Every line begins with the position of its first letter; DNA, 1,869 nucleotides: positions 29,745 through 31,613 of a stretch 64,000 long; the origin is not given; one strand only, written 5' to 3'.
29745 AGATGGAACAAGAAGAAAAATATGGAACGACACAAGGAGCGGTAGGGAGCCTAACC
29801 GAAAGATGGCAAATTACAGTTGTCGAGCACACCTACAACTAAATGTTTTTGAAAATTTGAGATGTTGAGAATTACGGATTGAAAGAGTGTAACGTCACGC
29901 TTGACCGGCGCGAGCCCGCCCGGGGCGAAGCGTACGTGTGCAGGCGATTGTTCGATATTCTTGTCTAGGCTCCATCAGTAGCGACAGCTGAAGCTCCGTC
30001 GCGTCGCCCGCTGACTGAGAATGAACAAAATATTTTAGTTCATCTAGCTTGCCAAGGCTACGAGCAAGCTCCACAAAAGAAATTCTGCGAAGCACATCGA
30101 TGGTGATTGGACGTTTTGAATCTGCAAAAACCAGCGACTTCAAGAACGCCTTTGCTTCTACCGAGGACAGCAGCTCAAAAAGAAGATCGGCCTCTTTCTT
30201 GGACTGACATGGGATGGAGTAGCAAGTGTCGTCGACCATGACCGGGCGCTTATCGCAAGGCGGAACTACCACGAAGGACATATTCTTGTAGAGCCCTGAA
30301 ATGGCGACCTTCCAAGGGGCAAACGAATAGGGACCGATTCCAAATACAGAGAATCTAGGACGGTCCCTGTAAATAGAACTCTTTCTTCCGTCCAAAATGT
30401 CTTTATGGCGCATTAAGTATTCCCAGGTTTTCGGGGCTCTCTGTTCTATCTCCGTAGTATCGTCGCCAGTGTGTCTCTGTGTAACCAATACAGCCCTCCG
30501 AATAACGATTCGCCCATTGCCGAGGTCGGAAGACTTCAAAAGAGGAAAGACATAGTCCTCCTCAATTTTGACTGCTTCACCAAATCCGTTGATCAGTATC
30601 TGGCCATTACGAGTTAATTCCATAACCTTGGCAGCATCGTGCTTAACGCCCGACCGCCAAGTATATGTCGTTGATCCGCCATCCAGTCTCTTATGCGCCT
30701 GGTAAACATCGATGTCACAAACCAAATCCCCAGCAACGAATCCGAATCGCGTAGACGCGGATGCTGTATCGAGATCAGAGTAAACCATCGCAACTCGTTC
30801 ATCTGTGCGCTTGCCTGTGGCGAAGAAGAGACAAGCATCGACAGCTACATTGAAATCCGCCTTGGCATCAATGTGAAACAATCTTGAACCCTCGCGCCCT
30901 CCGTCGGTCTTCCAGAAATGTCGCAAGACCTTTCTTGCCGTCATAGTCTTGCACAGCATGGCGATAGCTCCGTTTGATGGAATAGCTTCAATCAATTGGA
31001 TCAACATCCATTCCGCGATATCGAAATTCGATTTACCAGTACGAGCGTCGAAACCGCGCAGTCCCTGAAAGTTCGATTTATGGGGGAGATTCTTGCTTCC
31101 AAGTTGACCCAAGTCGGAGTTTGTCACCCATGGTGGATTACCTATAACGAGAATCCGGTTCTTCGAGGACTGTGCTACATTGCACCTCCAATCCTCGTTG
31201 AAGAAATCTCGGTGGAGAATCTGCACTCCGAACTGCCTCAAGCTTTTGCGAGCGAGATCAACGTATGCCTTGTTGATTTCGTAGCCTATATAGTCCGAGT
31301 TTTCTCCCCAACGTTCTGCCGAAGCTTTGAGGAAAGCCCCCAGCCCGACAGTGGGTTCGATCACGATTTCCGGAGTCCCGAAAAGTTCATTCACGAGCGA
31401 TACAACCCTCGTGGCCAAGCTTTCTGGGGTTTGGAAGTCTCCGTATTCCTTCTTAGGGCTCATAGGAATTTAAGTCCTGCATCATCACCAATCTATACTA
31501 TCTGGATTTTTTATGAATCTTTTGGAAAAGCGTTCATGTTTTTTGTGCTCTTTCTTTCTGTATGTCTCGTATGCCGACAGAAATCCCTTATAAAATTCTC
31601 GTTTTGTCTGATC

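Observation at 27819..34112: Repeat family sitting directly on the 3-prime ends of four cargo genes: cassette-junction elements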

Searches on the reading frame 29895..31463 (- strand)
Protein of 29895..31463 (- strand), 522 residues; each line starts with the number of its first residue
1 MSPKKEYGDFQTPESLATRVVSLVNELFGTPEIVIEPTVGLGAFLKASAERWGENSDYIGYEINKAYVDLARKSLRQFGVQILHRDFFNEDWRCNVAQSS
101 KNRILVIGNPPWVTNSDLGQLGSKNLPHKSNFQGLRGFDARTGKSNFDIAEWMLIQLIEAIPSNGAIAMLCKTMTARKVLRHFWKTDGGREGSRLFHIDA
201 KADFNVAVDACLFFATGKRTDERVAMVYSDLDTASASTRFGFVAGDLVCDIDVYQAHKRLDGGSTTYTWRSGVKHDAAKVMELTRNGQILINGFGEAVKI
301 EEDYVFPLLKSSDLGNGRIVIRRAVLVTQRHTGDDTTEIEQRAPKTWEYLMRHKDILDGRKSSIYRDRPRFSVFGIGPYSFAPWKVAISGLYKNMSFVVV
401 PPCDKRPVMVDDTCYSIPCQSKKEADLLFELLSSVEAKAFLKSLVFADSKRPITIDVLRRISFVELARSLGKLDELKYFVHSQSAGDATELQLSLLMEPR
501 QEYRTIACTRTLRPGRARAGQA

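Call 8: search_protein_families(library=pfam, proteins=[window:29895-31463:-], max_evalue=0.01)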
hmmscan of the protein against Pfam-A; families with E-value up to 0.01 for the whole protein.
window:29895-31463:- (522 aa): 1 family
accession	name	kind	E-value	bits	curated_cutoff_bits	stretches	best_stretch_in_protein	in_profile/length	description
PF02384.22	N6_Mtase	-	0.00023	21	20.4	1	4-172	22-184/311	N-6 DNA Methylase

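Call 10: search_protein_families(library=ncbifam, proteins=[window:29895-31463:-], max_evalue=0.01)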
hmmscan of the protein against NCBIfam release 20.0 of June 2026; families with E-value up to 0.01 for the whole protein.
window:29895-31463:- (522 aa): 1 family
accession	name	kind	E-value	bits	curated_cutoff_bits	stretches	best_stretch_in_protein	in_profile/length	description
TIGR02987.1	met_A_Alw26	exception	0.00052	18.9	353.5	1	5-113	1-123/523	Alw26I/Eco31I/Esp3I family type II restriction adenine-specific DNA-methyltransferase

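Call 48: find_encoding_contigs(protein=window:29895-31463:-, flank=10000, max_places=6)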
Protein window:29895-31463:- (522 aa): 3 contigs read that carry it; 2 places shown.
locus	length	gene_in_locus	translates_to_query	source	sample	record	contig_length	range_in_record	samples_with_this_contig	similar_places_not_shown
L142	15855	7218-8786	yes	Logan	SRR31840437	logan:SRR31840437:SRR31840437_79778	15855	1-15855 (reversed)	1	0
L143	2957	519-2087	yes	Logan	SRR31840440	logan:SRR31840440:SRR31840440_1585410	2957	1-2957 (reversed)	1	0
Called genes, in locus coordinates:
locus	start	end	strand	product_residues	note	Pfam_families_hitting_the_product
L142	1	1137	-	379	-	?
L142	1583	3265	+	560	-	PF03235:GmrSD_N, PF07510:GmrSD_C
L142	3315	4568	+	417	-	-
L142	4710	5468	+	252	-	PF18928:DUF5677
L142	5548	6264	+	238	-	-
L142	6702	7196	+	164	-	-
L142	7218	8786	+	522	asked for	-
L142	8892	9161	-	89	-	PF13560:HTH_31 (weak), PF12844:HTH_19, PF01381:HTH_3, PF13443:HTH_26 (weak)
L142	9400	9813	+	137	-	-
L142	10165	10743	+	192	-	PF15956:DUF4760 (weak)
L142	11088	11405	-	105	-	-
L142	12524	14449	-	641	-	PF22763:NrS1-1_pol-like_HBD, PF13481:AAA_25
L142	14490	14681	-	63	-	PF12728:HTH_17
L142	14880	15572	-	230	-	-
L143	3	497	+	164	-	?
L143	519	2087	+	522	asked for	-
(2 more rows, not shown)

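Call 62: search_protein_families(library=padloc, proteins=[window:29895-31463:-], max_evalue=0.01)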
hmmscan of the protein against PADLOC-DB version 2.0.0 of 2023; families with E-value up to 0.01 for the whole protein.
window:29895-31463:- (522 aa): 22 families
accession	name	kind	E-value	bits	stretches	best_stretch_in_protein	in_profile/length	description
PDLC03310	MTase_II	-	1.3e-153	510.2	1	4-464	8-473/475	Type II methyltransferase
PDLC03630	REase_MTase_IIG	-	2.4e-19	66.7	2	297-459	844-1027/1100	Type IIG restriction enzyme-methyltransferase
PDLC03226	MTase_II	-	6.2e-12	42.9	2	2-172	11-187/579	Type II methyltransferase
PDLC03580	REase_II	-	4.4e-10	36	1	255-436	820-1010/1112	Type II restriction enzyme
PDLC03258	MTase_II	-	1.7e-08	32.1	1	5-116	20-116/366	Type II methyltransferase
PDLC03267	MTase_II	-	3.1e-07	27.7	1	5-115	11-119/539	Type II methyltransferase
PDLC04134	mad2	-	6.9e-07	26.4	1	4-196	267-425/492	mads_2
PDLC03719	oMTase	-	1.6e-06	25.4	1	4-115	22-125/387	orphan methyltransferase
PDLC03248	MTase_II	-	1.9e-05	21.6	1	3-132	5-115/521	Type II methyltransferase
PDLC03293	MTase_II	-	2.2e-05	21.4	1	3-88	12-89/427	Type II methyltransferase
PDLC03335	MTase_II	-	0.0002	18.1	0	295-361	399-471/607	Type II methyltransferase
PDLC03356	MTase_II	-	0.00022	18.2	1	6-114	109-214/545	Type II methyltransferase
PDLC03285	MTase_II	-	0.00024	18.3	1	5-114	12-118/413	Type II methyltransferase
PDLC03321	MTase_II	-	0.00035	17.9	1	10-75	184-242/245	Type II methyltransferase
PDLC03714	oMTase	-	0.00062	17.2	1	20-90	209-270/279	orphan methyltransferase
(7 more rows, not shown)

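Call 71: find_homologous_proteins(query=window:29895-31463:-, max_evalue=1e-30)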
Query window:29895-31463:- (522 aa): 7950 proteins with E <= 1e-30 among 8000 candidates; the best 120 are listed.
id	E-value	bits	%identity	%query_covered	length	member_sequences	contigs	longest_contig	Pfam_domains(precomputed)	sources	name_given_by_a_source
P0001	0.0e+0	1195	100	100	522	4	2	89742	-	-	-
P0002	0.0e+0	1019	87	97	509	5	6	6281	-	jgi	jgi:hypothetical protein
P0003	1.6e-294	995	85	97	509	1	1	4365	-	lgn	-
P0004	4.7e-294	993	87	95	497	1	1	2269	-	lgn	-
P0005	2.0e-292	988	86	95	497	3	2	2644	PF02384.23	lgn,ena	-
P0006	2.1e-292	988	86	95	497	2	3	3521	PF02384.23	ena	-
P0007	2.2e-292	988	86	95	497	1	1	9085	-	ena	-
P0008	1.5e-290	982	86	95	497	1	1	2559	PF02384.23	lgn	-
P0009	2.9e-287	971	85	95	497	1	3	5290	-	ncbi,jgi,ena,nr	ncbi:MAG: SAM-dependent methyltransferase [Deltaproteobacteria bacterium]|nr:SAM-dependent methyltra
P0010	2.0e-286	968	85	95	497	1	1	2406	-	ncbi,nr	ncbi:MAG: hypothetical protein JW725_05350 [Candidatus Babeliaceae bacterium]|nr:hypothetical protei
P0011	3.0e-283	958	80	99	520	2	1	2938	PF02384.23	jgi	jgi:hypothetical protein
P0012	1.5e-280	949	86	92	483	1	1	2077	-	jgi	jgi:hypothetical protein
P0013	1.0e-273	926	79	98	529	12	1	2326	-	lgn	-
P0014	1.4e-272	923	79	100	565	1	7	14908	-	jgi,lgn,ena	jgi:hypothetical protein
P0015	2.5e-269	912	78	97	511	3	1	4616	-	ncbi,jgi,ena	-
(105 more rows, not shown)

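Call 72: find_encoding_contigs(protein=P0007, flank=6000, max_places=3)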
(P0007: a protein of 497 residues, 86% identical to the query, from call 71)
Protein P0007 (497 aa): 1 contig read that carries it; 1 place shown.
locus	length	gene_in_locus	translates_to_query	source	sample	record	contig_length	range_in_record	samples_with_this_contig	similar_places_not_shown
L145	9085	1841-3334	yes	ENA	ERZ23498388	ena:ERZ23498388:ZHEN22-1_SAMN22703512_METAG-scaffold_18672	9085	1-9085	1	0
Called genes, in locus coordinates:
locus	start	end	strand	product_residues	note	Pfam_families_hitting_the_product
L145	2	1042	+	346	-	?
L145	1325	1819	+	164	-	-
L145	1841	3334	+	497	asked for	-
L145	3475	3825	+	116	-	-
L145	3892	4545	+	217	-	PF11535:Calci_bind_CcbP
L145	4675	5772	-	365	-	PF04616:Glyco_hydro_43 (weak)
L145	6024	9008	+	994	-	PF01011:PQQ (faint), PF20067:SSL_N (faint), PF13360:PQQ_2, PF13570:Beta-prop_ACSF4 (weak)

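Call 73: find_encoding_contigs(protein=P0002, flank=6000, max_places=4)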
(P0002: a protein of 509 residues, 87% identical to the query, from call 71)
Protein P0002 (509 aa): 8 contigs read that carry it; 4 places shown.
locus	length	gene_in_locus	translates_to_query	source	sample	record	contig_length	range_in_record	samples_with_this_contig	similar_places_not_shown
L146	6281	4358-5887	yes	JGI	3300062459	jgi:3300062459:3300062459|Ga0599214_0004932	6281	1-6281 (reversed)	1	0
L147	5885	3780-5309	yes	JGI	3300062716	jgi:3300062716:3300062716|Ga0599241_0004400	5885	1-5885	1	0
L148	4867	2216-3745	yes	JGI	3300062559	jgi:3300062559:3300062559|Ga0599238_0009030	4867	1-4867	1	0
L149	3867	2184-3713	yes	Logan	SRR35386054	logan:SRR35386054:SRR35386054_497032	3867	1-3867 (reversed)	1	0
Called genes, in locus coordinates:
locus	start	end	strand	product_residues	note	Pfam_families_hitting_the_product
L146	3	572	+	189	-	?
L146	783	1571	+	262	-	PF04072:LCM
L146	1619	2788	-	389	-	PF13173:AAA_14, PF13401:AAA_22 (faint), PF13635:DUF4143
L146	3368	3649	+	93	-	-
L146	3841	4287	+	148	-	-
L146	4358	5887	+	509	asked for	-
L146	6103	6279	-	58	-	?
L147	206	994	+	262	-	PF04072:LCM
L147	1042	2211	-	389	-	PF13173:AAA_14, PF13401:AAA_22 (faint), PF13635:DUF4143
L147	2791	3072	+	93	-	-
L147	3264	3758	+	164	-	-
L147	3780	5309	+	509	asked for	-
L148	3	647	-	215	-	?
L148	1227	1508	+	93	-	-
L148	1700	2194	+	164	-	-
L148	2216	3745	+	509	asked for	-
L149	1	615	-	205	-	?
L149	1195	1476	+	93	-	-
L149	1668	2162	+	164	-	-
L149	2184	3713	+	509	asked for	-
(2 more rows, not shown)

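Call 74: find_encoding_contigs(protein=P0014, flank=8000, max_places=4)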
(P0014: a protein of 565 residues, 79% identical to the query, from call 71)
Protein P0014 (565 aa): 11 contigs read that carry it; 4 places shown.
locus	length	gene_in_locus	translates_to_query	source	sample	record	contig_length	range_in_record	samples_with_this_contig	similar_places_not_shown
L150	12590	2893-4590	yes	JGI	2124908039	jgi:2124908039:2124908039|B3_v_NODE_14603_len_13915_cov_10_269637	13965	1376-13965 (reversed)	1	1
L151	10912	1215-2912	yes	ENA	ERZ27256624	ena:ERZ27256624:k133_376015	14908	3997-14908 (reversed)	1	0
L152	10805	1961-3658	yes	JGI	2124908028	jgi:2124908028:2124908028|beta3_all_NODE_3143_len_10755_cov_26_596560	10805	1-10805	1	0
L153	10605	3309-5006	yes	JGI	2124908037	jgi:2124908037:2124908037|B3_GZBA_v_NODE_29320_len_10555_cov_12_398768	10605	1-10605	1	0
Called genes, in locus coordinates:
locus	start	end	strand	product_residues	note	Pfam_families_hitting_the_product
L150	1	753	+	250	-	?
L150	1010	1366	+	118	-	-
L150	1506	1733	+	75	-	-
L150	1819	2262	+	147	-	PF00589:Phage_integrase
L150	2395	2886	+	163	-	-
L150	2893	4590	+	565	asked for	-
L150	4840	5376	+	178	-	-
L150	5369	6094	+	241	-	-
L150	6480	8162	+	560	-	PF03235:GmrSD_N, PF07510:GmrSD_C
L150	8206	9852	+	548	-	-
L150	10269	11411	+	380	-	PF17761:DUF1016_N, PF06250:YhcG_C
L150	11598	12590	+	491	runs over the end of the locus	PF00150:Cellulase, PF02018:CBM_4_9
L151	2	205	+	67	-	?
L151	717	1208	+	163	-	-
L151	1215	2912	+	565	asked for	-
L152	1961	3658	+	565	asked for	-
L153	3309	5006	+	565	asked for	-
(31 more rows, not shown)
